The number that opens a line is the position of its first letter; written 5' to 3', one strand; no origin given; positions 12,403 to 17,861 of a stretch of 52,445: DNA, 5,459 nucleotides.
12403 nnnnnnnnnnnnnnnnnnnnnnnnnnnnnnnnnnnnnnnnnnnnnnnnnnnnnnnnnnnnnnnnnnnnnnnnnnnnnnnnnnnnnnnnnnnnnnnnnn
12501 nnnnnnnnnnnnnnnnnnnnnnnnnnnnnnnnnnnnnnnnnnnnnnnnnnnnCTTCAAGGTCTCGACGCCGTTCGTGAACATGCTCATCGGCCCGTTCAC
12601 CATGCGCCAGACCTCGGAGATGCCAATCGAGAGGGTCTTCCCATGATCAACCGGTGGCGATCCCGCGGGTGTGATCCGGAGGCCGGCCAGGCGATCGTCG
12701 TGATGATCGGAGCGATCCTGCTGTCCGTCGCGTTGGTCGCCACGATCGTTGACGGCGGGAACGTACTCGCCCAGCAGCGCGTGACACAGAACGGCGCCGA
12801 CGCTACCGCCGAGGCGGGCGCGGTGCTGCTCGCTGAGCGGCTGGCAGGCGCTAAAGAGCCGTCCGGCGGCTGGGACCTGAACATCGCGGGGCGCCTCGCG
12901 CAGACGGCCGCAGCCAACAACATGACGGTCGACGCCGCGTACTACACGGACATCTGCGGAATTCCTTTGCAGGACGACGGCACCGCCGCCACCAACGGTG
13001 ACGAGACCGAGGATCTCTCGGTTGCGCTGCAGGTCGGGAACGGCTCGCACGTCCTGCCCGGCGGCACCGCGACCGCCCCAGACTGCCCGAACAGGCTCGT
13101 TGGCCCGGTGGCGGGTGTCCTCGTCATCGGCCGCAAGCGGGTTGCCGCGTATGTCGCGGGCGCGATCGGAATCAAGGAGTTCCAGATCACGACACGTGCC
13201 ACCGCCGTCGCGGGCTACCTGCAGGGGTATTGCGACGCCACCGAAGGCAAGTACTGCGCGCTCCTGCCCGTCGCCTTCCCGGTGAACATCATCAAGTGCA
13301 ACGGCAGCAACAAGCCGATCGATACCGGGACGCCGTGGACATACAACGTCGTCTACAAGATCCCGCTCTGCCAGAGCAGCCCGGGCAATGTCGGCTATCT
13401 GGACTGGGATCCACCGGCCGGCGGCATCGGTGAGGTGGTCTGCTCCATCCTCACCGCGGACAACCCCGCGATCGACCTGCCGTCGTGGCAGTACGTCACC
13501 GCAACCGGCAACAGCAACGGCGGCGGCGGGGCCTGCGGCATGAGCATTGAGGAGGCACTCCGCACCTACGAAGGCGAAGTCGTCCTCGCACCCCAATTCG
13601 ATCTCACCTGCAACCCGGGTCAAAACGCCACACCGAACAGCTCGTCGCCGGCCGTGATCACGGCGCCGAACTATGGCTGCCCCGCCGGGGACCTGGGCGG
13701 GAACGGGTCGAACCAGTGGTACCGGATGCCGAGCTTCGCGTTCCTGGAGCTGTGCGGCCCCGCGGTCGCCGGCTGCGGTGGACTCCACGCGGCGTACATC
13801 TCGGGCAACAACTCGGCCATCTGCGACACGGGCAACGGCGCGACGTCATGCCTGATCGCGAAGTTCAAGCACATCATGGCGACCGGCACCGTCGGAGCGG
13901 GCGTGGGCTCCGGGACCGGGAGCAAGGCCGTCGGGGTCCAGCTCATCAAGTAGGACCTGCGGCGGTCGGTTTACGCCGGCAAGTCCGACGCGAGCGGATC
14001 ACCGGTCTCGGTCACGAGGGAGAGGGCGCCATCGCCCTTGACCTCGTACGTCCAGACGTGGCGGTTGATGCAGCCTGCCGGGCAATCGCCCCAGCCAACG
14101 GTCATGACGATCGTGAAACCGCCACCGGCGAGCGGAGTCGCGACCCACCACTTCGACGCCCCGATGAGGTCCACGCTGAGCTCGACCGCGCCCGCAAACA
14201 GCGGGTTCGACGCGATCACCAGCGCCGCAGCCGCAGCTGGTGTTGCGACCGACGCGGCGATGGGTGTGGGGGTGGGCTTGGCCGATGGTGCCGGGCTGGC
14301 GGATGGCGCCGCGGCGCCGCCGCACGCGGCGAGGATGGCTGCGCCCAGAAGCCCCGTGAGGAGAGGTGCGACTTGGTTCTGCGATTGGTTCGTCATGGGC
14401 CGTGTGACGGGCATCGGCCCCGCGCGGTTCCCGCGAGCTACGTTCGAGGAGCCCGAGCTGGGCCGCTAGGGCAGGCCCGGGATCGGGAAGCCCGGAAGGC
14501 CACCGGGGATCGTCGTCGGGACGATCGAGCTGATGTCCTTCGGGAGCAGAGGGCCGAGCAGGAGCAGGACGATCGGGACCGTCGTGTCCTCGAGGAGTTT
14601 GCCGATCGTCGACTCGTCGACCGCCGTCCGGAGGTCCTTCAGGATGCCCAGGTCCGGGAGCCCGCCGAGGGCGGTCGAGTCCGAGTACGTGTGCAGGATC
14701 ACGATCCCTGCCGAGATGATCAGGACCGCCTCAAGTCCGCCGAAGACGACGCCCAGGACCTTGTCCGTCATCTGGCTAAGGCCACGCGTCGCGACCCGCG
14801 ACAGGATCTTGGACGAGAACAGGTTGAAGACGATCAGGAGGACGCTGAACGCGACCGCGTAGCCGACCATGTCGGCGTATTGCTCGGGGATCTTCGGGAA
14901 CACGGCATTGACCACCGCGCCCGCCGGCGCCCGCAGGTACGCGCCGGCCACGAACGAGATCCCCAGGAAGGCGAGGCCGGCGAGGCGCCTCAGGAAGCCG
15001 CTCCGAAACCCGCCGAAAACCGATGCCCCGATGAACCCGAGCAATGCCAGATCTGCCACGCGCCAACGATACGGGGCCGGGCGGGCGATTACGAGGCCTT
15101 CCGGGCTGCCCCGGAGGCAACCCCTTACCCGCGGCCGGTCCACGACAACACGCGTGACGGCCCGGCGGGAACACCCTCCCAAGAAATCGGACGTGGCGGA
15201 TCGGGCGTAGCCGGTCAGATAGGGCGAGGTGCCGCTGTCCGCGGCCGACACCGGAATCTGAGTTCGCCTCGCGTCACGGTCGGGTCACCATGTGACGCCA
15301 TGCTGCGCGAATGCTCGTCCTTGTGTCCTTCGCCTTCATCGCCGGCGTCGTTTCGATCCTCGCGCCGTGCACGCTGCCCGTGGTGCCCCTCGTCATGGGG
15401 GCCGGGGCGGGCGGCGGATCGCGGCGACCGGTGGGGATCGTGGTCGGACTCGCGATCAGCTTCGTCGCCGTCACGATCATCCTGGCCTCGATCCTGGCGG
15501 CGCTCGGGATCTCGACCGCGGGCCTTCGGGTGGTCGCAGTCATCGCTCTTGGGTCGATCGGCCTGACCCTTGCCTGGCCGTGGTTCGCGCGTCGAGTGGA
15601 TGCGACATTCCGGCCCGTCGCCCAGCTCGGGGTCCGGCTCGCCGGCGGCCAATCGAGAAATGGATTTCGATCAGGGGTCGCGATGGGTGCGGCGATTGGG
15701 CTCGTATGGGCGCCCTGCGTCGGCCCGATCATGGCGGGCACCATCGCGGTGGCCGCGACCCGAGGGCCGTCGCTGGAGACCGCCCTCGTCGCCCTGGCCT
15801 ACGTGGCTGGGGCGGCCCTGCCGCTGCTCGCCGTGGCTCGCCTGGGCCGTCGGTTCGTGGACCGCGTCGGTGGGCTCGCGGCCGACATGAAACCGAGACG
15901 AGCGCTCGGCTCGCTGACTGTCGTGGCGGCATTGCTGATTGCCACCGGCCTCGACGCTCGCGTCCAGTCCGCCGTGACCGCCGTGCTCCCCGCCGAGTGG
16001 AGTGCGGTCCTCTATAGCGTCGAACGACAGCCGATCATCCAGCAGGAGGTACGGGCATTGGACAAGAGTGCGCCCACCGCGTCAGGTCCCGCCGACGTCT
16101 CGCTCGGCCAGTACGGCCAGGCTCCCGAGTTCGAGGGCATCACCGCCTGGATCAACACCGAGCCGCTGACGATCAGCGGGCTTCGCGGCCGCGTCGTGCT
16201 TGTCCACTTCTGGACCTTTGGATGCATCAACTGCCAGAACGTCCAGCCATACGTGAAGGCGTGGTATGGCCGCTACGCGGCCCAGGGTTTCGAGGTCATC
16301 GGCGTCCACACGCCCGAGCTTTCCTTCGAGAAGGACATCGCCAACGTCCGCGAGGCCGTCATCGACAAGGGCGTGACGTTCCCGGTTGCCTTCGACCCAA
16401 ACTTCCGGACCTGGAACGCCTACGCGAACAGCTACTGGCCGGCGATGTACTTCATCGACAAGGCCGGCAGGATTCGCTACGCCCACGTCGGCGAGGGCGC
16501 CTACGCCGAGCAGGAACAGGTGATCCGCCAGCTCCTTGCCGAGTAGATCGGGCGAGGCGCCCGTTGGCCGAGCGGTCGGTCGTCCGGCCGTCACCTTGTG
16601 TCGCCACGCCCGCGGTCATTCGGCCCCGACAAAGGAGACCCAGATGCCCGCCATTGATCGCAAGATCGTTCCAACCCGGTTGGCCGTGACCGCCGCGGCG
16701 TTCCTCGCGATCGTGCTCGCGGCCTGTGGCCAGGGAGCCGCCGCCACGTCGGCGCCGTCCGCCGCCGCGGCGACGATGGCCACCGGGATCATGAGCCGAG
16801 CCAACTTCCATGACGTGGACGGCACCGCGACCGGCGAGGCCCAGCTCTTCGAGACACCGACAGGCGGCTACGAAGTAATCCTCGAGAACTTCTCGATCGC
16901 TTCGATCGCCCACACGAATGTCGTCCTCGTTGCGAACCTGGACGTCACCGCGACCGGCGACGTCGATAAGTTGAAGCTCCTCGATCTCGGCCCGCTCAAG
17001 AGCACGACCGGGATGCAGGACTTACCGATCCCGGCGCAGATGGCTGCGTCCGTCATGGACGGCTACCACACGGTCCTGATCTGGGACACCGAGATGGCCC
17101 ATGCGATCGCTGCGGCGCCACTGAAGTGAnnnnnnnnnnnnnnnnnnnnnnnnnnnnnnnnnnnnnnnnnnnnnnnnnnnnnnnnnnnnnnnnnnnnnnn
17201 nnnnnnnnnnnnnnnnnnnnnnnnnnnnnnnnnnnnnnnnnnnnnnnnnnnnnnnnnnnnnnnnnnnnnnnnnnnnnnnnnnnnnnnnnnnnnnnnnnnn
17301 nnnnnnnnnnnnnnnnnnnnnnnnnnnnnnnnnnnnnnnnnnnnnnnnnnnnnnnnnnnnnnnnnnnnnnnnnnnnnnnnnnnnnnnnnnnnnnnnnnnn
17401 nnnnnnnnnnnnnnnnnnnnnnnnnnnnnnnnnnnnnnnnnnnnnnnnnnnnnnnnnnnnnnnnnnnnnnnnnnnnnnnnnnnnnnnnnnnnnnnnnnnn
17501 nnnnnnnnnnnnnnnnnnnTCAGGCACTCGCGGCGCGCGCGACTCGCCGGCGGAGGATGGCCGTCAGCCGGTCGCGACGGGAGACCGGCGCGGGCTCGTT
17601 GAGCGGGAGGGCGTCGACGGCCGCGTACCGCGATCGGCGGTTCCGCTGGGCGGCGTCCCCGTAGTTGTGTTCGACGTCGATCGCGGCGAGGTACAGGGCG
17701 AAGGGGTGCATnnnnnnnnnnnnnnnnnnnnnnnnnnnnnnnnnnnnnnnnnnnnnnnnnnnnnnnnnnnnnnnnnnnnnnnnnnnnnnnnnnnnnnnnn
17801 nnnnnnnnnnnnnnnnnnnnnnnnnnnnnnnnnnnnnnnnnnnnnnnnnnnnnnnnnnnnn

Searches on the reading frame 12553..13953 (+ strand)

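Call 72: search_protein_families(library=pfam, proteins=[window:12553-13953:+], max_evalue=0.001)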
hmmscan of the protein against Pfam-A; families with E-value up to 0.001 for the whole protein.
window:12553-13953:+ (466 aa): 1 family
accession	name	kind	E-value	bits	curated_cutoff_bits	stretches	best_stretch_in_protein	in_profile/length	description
PF13400.11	Tad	-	0.00011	22.9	22.3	1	45-90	1-45/47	Putative Flp pilus-assembly TadE/G-like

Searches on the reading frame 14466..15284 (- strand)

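Call 72: search_protein_families(library=pfam, proteins=[window:14466-15284:-], max_evalue=0.001)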
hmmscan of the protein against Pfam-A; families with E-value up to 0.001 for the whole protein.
window:14466-15284:- (272 aa): 1 family
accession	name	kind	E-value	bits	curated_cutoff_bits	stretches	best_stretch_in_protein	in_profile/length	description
PF02674.22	Colicin_V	-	2.7e-16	60.3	29.3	1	78-202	2-123/144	Colicin V production protein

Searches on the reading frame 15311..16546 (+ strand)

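Call 7: search_protein_families(library=pfam, proteins=[window:15311-16546:+], max_evalue=0.01)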
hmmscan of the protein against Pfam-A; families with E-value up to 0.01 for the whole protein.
window:15311-16546:+ (411 aa): 4 families
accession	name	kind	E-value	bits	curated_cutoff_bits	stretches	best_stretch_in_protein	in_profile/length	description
PF00578.27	AhpC-TSA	-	1e-12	48.5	26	1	270-390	4-123/124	AhpC/TSA family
PF08534.16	Redoxin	-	1.7e-11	44.5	26.6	1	271-396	6-136/148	Redoxin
PF02683.22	DsbD_TM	-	3.3e-09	36.8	27.1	1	3-207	3-211/219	Cytochrome C biogenesis protein transmembrane domain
PF13905.12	Thioredoxin_8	-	7e-06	26.7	27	1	293-388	1-94/94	Thioredoxin-like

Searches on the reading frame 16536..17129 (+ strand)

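Call 7: search_protein_families(library=pfam, proteins=[window:16536-17129:+], max_evalue=0.01)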
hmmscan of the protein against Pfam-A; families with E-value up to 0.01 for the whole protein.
window:16536-17129:+ (197 aa): 1 family
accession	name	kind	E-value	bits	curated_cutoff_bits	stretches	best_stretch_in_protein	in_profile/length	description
PF10517.14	DM13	-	0.00027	22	25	1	98-196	9-105/105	Electron transfer DM13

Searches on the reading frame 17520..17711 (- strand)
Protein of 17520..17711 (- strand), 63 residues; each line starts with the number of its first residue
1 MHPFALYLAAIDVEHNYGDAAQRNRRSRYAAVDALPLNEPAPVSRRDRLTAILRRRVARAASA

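Call 88: search_protein_families(library=pfam, proteins=[window:17520-17711:-], max_evalue=0.001)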
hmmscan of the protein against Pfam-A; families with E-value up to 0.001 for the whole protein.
window:17520-17711:- (63 aa): 0 families
